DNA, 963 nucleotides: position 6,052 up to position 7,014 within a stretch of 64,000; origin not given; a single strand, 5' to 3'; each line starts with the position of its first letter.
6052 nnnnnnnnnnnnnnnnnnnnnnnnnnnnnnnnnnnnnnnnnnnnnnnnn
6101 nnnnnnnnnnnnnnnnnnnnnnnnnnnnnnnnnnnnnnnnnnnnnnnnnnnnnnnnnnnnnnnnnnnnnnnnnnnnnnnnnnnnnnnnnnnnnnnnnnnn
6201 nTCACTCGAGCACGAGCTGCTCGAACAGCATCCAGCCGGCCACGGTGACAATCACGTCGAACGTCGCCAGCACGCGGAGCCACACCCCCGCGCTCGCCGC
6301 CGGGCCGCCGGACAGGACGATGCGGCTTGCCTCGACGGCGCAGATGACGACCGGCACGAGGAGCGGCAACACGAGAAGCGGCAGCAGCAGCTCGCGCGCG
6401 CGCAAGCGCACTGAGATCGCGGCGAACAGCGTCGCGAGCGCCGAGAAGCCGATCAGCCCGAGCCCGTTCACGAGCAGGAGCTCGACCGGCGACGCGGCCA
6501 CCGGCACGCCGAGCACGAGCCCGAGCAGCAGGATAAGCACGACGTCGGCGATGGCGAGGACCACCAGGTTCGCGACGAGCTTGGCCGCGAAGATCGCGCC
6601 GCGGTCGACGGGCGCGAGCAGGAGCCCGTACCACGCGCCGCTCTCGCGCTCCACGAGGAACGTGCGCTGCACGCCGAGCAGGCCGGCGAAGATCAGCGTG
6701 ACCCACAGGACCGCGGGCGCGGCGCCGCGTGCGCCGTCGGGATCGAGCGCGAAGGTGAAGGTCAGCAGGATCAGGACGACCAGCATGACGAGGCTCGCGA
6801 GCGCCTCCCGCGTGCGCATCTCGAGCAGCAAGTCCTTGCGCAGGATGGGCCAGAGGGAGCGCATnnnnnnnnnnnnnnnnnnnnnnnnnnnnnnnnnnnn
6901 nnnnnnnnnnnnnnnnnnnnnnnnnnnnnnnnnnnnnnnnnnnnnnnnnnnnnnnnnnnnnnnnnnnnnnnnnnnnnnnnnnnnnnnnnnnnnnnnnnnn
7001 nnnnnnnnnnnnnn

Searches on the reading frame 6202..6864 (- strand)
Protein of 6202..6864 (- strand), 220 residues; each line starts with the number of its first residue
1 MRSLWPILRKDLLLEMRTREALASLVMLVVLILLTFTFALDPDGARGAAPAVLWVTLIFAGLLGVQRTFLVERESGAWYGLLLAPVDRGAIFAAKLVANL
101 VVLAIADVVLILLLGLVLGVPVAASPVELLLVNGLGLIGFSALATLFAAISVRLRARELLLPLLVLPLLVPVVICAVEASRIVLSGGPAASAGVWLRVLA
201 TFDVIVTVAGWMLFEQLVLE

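Call 82: search_protein_families(library=pfam, proteins=[window:6202-6864:-], max_evalue=0.001)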
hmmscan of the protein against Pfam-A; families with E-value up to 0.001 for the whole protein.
window:6202-6864:- (220 aa): 4 families
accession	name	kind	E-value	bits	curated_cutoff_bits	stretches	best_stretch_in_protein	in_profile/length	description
PF03379.19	CcmB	-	5.1e-31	108.2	24.9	1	5-207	2-202/215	CcmB protein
PF01061.29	ABC2_membrane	-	1.8e-09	37.9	26.9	1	7-169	6-174/211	ABC-2 type transporter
PF12730.13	ABC2_membrane_4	-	7.7e-05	23.2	27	1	27-165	22-171/179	ABC-2 family transporter protein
PF12698.13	ABC2_membrane_3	-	0.00086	18.9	31.6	1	48-174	164-289/347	ABC-2 family transporter protein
